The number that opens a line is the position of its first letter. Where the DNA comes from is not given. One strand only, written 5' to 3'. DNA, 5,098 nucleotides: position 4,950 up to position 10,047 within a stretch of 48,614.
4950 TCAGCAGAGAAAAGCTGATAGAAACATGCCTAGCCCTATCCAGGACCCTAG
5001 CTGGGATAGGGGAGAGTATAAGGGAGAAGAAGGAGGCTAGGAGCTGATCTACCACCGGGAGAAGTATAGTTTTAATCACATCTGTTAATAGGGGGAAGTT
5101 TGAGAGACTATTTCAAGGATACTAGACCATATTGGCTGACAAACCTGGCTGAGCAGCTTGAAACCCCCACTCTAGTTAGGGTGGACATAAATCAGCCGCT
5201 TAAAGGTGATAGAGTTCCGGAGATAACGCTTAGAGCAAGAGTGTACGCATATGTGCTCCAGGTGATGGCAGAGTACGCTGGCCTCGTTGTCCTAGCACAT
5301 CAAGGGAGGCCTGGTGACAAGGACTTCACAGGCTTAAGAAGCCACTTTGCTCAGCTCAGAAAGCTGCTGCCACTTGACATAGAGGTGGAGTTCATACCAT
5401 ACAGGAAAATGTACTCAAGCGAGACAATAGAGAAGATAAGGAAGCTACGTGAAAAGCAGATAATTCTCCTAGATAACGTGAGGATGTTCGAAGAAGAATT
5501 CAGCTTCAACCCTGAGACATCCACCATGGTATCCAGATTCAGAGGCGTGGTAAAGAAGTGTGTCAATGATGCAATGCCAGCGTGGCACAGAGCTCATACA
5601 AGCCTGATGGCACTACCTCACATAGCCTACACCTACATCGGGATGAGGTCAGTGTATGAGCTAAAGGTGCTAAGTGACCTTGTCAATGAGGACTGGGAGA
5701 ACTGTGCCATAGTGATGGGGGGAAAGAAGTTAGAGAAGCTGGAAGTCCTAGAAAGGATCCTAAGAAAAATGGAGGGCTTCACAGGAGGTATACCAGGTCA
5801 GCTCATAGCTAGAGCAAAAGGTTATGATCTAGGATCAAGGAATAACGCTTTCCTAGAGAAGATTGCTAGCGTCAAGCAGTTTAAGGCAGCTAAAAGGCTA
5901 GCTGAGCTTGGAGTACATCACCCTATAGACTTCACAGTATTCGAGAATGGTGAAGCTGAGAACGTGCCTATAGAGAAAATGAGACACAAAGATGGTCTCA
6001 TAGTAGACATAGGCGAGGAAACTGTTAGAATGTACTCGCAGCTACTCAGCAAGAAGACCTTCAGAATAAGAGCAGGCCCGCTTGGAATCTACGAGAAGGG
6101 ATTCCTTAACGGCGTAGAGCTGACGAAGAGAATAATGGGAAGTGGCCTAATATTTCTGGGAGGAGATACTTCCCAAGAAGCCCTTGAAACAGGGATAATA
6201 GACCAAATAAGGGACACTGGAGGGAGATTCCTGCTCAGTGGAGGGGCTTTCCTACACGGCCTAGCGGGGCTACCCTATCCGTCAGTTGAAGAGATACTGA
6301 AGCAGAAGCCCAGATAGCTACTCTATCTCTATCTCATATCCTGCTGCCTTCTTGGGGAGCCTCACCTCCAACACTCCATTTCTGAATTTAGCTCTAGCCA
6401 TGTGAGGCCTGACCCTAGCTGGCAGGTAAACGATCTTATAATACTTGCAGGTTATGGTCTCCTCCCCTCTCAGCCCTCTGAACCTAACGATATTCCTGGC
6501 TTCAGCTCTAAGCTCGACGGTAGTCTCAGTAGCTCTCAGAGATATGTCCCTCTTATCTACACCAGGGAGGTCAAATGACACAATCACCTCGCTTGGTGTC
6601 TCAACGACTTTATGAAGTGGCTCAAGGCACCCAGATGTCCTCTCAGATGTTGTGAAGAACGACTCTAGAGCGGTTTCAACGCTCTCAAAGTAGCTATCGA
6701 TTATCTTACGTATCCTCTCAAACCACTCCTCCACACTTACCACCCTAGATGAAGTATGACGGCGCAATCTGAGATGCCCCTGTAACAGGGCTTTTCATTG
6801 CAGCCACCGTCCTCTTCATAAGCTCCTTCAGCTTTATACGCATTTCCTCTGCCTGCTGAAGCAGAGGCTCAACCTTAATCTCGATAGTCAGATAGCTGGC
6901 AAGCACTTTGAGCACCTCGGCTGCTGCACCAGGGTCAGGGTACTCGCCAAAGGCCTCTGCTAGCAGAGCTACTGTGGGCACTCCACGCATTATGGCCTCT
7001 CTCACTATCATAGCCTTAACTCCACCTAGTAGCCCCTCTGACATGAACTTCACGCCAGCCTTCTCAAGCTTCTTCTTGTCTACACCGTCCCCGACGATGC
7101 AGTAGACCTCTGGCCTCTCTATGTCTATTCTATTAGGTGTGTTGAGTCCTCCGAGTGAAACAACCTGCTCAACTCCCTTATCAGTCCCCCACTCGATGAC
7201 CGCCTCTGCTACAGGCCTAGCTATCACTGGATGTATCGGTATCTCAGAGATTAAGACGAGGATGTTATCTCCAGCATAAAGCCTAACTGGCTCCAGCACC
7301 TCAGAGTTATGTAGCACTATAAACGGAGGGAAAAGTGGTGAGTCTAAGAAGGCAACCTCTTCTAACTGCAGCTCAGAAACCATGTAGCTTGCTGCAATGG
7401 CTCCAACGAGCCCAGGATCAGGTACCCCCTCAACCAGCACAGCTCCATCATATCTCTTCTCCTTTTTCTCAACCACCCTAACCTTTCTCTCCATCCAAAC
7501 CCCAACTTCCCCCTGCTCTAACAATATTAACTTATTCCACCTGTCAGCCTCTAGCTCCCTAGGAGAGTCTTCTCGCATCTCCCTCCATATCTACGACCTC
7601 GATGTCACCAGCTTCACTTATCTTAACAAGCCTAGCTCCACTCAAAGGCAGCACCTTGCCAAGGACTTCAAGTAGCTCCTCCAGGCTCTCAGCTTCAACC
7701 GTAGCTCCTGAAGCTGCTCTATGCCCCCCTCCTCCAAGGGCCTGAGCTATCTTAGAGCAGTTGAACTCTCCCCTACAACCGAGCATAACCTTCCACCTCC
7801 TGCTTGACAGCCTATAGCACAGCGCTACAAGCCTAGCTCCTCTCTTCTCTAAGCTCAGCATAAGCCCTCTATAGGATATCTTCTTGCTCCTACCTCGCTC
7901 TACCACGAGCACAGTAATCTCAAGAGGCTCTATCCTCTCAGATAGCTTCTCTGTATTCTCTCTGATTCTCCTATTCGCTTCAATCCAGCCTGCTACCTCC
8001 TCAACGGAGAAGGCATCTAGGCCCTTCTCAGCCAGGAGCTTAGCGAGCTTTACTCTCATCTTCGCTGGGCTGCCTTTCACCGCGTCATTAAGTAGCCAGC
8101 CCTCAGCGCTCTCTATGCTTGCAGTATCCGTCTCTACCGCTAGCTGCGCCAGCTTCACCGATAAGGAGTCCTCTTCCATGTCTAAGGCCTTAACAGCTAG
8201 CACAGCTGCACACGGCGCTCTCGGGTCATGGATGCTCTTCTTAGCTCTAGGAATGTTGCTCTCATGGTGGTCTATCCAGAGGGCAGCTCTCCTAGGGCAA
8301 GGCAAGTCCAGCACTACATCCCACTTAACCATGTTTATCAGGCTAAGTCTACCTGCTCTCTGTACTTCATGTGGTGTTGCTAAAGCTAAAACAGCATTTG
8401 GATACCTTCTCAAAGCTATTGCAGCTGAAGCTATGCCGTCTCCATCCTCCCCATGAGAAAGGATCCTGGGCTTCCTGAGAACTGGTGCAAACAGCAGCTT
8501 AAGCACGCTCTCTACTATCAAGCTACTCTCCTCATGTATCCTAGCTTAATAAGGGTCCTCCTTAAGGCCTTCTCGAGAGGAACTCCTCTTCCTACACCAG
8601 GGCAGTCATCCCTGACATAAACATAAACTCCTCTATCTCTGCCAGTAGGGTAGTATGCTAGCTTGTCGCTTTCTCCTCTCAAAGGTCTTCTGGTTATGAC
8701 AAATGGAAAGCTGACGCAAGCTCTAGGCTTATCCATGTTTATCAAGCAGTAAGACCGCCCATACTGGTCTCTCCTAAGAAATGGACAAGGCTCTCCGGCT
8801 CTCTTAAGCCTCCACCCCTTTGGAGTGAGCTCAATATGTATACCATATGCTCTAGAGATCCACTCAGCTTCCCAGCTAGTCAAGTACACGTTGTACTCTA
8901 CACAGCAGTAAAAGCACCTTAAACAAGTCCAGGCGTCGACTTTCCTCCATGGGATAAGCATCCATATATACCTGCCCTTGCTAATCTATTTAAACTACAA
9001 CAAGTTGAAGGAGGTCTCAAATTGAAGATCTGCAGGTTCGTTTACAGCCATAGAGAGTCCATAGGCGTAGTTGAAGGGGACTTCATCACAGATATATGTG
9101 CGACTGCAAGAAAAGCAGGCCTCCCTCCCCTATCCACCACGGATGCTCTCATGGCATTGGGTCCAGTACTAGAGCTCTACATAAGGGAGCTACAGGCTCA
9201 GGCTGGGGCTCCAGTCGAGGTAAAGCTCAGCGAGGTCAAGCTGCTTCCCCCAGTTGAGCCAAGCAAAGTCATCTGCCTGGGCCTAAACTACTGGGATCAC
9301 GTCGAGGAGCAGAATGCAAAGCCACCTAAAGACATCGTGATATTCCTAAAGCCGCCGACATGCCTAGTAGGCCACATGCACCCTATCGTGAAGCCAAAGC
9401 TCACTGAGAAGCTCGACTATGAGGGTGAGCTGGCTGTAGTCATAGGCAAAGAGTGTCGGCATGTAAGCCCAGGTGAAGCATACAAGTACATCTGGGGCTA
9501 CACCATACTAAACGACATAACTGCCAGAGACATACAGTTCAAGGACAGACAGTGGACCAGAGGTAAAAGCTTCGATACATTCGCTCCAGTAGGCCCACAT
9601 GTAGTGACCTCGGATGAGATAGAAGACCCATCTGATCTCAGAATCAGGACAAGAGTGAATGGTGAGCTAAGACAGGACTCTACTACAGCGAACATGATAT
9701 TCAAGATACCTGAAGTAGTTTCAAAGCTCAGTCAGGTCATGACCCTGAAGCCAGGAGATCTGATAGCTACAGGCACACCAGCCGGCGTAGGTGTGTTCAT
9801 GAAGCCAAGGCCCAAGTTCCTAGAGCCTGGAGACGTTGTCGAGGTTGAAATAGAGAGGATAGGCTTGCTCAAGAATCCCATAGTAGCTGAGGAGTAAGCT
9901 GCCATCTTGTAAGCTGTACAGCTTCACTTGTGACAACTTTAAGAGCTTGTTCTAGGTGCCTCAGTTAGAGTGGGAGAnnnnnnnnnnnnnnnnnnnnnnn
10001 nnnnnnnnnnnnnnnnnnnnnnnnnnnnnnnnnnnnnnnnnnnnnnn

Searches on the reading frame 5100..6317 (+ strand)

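Call 39: search_protein_families(library=pfam, proteins=[window:5100-6317:+], max_evalue=0.00001)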
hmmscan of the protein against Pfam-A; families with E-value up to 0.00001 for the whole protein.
window:5100-6317:+ (405 aa): 1 family
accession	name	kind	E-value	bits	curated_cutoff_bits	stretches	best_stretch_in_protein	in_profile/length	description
PF00162.24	PGK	-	1.9e-50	172.4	27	1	24-390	11-378/379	Phosphoglycerate kinase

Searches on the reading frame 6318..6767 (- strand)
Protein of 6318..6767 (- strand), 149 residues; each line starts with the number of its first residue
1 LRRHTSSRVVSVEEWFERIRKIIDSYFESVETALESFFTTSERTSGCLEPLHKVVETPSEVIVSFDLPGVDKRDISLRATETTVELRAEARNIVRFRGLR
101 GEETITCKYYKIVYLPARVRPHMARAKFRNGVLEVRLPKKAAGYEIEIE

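Call 39: search_protein_families(library=pfam, proteins=[window:6318-6767:-], max_evalue=0.00001)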
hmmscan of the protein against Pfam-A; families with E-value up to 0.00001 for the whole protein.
window:6318-6767:- (149 aa): 2 families
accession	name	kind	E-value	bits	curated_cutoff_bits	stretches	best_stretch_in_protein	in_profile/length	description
PF00011.27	HSP20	-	3e-08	34.1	20.8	1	55-143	3-91/102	Hsp20/alpha crystallin family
PF17886.7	ArsA_HSP20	-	8.3e-07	28.9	22.5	1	60-136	3-62/63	HSP20-like domain found in ArsA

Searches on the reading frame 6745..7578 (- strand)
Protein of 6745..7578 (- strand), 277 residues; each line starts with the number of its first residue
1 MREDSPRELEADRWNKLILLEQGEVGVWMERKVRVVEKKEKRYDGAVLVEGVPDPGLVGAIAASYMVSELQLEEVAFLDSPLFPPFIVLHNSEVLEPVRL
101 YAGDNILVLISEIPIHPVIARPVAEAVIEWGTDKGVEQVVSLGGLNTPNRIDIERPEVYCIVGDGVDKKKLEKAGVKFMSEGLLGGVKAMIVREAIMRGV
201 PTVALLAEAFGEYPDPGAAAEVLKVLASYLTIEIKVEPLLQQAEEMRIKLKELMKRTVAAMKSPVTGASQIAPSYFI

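Call 39: search_protein_families(library=pfam, proteins=[window:6745-7578:-], max_evalue=0.00001)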
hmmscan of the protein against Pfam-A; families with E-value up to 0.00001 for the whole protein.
window:6745-7578:- (277 aa): 1 family
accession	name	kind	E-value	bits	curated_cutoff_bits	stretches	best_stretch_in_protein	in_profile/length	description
PF09754.15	PAC2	-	7.5e-45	153.8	25.8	1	48-254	1-215/215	PAC2 family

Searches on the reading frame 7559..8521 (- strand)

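Call 39: search_protein_families(library=pfam, proteins=[window:7559-8521:-], max_evalue=0.00001)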
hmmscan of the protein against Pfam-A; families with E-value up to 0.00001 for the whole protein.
window:7559-8521:- (320 aa): 1 family
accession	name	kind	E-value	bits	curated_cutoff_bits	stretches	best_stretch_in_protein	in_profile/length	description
PF02272.25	DHHA1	-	2.9e-07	31.3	25.9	1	224-289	26-98/102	DHHA1 domain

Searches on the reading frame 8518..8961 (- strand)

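Call 39: search_protein_families(library=pfam, proteins=[window:8518-8961:-], max_evalue=0.00001)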
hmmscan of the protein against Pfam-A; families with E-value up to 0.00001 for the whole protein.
window:8518-8961:- (147 aa): 1 family
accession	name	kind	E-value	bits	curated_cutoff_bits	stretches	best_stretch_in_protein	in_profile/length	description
PF03692.20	CxxCxxCC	-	1.5e-06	29.2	23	1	13-88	2-72/85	Putative zinc- or iron-chelating domain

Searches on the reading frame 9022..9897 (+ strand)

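Call 40: search_protein_families(library=pfam, proteins=[window:9022-9897:+], max_evalue=0.00001)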
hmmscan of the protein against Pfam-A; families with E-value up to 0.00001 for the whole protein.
window:9022-9897:+ (291 aa): 1 family
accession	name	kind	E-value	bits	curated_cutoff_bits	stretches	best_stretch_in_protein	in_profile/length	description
PF01557.24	FAA_hydrolase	-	4.7e-81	272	23.9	1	82-288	1-214/214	Fumarylacetoacetate (FAA) hydrolase C-terminal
